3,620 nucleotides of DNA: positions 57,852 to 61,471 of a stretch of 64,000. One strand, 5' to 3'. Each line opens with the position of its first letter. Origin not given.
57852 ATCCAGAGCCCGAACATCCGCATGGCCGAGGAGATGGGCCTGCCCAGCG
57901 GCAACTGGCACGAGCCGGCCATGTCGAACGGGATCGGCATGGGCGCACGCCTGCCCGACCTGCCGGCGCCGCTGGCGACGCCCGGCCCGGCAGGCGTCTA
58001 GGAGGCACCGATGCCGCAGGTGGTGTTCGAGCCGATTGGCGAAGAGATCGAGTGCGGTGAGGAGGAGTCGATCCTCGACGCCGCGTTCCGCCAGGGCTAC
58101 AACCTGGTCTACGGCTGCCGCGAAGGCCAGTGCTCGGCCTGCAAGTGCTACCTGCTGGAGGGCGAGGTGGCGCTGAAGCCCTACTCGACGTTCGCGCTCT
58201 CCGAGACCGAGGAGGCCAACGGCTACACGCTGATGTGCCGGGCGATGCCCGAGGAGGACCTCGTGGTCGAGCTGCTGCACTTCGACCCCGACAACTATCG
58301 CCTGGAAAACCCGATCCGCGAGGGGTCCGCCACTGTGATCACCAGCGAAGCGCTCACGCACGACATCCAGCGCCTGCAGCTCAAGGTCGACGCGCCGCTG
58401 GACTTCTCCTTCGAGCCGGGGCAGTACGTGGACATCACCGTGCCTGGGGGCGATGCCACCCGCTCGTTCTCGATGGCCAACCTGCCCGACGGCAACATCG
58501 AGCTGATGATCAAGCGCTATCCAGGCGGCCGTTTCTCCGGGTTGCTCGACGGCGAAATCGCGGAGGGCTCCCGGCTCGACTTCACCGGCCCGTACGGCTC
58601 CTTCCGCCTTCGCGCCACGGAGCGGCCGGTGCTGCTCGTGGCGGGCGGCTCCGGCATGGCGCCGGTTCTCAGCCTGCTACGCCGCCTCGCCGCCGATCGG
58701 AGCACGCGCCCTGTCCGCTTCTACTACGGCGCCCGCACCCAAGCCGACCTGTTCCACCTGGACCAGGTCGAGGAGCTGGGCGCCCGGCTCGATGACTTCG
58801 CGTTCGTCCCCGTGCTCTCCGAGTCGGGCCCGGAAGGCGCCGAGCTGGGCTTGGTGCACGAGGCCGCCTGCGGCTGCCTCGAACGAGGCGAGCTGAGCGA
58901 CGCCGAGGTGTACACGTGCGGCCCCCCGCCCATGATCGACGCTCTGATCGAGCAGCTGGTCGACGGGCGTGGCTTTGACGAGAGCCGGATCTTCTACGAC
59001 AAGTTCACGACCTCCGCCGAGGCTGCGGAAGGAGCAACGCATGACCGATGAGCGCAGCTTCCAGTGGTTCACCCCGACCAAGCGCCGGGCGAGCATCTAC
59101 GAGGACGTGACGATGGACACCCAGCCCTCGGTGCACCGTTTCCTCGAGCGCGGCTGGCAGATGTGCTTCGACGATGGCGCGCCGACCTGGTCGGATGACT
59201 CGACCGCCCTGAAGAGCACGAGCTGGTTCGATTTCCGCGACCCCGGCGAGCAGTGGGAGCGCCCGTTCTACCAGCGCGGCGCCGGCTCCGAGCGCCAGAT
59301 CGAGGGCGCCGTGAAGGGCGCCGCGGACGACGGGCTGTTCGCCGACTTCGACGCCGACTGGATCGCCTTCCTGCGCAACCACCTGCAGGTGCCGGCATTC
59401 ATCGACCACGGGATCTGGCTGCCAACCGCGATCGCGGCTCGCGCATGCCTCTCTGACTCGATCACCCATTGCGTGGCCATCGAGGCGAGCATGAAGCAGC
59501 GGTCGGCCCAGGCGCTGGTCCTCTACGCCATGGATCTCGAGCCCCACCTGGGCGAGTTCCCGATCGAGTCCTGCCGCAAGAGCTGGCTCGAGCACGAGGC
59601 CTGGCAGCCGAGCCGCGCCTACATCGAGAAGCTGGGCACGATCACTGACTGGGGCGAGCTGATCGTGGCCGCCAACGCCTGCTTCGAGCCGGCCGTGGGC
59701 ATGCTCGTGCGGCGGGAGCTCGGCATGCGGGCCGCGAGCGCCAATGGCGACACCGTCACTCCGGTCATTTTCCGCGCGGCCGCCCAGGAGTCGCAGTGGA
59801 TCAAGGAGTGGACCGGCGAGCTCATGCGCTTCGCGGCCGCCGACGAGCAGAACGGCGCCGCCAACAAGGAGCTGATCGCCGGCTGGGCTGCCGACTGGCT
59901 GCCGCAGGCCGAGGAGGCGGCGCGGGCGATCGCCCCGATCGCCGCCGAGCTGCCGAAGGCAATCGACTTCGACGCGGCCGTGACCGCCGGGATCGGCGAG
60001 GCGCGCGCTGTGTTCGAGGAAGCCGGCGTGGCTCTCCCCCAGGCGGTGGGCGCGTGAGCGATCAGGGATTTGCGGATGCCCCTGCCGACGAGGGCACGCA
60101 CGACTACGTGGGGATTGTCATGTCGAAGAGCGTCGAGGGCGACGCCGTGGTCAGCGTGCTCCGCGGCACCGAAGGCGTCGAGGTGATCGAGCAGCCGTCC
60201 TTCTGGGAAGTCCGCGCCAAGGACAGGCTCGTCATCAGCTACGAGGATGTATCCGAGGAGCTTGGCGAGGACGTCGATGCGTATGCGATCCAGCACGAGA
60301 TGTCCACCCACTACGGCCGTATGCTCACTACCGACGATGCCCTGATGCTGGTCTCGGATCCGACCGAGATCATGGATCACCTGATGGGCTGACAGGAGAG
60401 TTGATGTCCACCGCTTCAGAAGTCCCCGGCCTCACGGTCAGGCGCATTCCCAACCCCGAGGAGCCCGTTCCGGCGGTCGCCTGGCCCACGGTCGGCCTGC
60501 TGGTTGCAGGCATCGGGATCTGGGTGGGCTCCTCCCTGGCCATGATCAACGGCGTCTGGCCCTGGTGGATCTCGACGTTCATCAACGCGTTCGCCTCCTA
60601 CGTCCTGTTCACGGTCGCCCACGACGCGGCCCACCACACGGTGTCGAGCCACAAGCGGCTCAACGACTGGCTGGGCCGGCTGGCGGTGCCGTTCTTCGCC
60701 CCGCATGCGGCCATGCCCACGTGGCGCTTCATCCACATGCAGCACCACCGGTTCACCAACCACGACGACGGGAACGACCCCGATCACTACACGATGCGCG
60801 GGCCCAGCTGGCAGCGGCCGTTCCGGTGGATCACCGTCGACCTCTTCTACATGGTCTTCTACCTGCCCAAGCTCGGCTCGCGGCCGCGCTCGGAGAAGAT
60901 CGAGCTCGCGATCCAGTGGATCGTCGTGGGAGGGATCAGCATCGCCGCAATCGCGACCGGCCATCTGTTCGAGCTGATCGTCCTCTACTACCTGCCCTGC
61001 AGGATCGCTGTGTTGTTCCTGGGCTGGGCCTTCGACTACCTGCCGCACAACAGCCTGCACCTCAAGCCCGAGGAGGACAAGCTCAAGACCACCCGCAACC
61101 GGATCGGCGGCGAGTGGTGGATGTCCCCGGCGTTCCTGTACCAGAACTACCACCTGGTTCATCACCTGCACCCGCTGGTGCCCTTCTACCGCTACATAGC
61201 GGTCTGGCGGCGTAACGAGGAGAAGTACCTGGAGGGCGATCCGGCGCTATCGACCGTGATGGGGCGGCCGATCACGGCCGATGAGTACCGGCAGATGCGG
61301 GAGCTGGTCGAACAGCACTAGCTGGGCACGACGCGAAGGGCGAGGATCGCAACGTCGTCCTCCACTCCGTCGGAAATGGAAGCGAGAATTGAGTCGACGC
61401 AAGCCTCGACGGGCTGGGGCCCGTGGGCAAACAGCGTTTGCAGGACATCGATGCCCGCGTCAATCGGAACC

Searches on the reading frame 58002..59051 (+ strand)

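Call 81: search_protein_families(library=pfam, proteins=[window:58002-59051:+], max_evalue=0.0001)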
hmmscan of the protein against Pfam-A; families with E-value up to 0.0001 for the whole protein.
window:58002-59051:+ (349 aa): 3 families
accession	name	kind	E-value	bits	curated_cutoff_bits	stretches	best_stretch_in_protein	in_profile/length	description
PF00175.26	NAD_binding_1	-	9.4e-19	68.5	22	1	212-314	1-106/109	Oxidoreductase NAD-binding domain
PF00970.30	FAD_binding_6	-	1.4e-15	57.8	21.1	1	110-201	2-97/99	Oxidoreductase FAD-binding domain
PF00111.32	Fer2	-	1.4e-15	57.4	21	1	11-83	5-76/77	2Fe-2S iron-sulfur cluster binding domain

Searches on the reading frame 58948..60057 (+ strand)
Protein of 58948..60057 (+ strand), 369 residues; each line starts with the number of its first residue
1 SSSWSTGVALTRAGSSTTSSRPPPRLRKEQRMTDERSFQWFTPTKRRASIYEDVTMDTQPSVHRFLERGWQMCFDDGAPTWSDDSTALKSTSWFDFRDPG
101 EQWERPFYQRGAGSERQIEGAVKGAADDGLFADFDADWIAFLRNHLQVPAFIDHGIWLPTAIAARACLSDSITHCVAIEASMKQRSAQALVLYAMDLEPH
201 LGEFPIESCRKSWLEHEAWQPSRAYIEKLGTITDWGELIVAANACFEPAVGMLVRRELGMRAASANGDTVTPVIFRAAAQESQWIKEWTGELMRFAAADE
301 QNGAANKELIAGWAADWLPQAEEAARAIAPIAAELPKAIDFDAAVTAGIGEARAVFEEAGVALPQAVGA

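Call 81: search_protein_families(library=pfam, proteins=[window:58948-60057:+], max_evalue=0.0001)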
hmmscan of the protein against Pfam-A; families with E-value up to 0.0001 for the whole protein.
window:58948-60057:+ (369 aa): 1 family
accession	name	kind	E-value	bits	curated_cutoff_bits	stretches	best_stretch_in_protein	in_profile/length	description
PF02332.24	Phenol_Hydrox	-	1.4e-47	162.7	24.4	1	70-300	1-230/230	Methane/Phenol/Alkene Hydroxylase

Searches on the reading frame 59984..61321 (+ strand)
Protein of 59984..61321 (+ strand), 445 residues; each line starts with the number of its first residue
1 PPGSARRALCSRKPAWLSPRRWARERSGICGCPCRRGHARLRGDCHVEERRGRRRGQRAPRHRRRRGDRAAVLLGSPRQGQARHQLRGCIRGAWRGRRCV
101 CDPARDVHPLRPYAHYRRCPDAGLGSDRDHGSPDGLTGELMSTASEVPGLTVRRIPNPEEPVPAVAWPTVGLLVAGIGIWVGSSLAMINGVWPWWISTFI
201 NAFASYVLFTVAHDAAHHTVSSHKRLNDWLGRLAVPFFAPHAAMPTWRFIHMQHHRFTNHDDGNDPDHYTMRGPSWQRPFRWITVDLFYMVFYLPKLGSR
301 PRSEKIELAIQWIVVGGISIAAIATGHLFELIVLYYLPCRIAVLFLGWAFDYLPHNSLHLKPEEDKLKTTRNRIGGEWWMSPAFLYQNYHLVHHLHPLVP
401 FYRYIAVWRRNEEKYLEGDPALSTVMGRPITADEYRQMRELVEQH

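Call 81: search_protein_families(library=pfam, proteins=[window:59984-61321:+], max_evalue=0.0001)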
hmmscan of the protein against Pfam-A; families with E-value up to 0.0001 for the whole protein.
window:59984-61321:+ (445 aa): 1 family
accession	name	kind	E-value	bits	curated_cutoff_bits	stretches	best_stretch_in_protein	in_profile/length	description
PF00487.30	FA_desaturase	-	1e-31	111.1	29.7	1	191-421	3-248/253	Fatty acid desaturase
